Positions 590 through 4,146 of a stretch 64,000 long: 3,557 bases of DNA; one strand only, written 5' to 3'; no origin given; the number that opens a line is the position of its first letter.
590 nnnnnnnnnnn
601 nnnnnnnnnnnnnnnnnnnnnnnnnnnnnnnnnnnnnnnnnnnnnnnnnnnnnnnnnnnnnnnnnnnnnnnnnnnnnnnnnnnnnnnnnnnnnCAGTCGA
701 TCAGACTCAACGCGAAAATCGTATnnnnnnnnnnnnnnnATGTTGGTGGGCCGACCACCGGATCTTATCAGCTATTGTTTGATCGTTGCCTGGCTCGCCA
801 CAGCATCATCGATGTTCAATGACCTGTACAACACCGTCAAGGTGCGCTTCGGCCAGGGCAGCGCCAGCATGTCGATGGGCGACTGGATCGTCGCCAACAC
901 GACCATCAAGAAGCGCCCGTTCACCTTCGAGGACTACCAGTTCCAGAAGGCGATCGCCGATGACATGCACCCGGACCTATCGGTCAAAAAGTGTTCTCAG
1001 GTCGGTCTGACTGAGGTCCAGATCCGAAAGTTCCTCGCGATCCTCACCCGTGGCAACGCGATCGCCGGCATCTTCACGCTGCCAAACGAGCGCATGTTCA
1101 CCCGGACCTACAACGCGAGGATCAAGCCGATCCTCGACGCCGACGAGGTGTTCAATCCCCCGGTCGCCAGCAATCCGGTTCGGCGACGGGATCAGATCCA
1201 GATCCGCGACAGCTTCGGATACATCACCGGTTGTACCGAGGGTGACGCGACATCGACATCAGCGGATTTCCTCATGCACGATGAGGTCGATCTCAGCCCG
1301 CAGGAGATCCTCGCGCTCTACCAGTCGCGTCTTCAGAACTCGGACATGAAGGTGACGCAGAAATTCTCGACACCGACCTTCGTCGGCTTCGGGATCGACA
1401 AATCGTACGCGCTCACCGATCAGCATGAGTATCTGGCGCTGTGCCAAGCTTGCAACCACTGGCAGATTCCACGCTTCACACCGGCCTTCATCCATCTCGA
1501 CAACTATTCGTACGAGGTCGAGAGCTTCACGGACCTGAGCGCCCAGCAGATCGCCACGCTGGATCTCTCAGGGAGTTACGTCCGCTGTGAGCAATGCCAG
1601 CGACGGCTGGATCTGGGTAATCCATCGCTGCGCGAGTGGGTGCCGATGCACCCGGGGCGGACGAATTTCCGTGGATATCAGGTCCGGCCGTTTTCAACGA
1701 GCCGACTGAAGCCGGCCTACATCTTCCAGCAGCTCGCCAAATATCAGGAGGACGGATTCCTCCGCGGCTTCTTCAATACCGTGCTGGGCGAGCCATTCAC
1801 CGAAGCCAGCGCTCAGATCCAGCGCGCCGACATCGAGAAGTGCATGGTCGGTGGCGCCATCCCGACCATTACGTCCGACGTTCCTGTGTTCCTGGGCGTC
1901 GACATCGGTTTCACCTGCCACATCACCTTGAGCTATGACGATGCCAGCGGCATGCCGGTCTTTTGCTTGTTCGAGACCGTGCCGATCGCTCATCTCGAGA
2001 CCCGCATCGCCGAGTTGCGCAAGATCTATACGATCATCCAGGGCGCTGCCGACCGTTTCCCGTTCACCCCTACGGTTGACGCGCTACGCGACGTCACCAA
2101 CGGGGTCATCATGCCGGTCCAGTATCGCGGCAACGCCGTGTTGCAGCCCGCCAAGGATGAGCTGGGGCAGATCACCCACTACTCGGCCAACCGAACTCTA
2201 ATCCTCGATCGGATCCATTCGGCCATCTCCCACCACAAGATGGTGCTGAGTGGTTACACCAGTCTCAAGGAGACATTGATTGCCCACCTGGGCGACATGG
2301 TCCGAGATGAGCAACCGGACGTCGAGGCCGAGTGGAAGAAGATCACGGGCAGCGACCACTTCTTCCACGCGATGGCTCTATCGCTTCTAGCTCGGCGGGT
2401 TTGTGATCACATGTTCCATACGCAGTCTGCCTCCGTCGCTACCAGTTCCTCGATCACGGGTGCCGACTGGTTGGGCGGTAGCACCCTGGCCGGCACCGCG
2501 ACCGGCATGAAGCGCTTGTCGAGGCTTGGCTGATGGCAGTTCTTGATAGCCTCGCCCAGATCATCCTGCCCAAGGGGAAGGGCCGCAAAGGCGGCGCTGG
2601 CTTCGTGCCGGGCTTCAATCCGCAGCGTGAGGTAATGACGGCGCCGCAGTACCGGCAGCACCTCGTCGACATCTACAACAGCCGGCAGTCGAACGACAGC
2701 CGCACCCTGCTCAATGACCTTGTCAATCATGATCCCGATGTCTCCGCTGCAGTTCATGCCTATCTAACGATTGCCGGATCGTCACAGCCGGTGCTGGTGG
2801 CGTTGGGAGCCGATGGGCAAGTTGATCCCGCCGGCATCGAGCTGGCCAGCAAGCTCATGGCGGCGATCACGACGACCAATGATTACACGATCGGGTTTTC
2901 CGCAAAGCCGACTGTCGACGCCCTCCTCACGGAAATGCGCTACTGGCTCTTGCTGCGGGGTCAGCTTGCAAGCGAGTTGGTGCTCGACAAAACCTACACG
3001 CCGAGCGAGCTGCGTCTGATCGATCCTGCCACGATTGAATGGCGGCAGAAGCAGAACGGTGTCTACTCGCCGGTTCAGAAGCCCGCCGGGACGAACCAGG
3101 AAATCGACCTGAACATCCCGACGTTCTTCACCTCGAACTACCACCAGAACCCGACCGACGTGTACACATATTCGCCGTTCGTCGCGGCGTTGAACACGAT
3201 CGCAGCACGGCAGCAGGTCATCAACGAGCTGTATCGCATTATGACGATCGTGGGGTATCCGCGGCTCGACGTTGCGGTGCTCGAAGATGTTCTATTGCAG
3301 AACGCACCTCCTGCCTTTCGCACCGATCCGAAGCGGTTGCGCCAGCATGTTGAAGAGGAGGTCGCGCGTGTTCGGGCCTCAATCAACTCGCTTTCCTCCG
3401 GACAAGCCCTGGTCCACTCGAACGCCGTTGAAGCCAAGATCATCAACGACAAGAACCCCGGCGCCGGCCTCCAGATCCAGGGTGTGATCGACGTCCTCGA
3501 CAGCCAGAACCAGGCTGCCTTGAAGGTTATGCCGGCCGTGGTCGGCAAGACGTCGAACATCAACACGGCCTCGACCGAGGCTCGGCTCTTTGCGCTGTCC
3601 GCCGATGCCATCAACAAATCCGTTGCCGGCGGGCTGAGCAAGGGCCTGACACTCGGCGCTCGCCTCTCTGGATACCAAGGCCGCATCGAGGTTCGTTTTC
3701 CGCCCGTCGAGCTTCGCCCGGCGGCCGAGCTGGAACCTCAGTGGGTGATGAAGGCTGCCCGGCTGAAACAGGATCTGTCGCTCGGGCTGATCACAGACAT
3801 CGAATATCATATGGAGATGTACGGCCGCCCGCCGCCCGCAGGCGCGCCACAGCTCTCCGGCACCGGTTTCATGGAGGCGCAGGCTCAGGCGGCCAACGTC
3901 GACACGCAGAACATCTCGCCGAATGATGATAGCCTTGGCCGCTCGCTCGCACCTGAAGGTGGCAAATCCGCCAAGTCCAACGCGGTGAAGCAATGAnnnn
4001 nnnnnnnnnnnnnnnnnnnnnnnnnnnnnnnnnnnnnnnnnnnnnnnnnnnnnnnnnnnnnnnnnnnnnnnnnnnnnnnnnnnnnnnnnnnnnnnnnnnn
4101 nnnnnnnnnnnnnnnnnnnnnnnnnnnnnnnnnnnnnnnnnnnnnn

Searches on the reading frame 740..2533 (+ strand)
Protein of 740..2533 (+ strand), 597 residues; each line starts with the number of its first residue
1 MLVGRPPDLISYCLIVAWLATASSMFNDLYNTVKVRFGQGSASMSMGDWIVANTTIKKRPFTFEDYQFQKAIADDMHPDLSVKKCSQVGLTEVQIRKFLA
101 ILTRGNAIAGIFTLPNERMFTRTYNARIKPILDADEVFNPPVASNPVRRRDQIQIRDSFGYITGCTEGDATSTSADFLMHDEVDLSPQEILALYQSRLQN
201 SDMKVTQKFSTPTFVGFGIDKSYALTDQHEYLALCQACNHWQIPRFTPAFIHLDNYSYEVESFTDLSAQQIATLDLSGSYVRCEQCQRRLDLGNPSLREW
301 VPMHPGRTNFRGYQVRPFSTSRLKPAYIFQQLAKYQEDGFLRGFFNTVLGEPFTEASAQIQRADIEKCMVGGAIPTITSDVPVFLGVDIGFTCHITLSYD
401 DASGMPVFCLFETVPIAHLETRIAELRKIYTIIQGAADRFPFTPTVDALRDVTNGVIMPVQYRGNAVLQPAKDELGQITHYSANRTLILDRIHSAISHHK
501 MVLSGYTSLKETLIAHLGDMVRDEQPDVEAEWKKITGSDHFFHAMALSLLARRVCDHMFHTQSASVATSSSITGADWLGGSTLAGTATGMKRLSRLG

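Call 28: search_protein_families(library=phrogs, proteins=[window:740-2533:+], max_evalue=0.00001)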
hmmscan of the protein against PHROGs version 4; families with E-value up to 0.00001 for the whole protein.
window:740-2533:+ (597 aa): 3 families
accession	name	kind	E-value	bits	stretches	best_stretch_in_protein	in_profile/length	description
phrog_675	-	head and packaging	9.5e-96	322.3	1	42-559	20-554/576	terminase large subunit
phrog_12876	-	head and packaging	2e-12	48.3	1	125-331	11-214/235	terminase large subunit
phrog_15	-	head and packaging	2e-07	30.7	1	172-358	498-688/1330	terminase large subunit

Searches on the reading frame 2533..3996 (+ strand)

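Call 28: search_protein_families(library=phrogs, proteins=[window:2533-3996:+], max_evalue=0.00001)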
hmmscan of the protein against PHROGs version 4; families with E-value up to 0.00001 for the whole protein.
window:2533-3996:+ (487 aa): 1 family
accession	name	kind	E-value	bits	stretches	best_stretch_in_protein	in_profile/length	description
phrog_3753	-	head and packaging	1.7e-91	308.5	1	38-484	43-471/503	portal protein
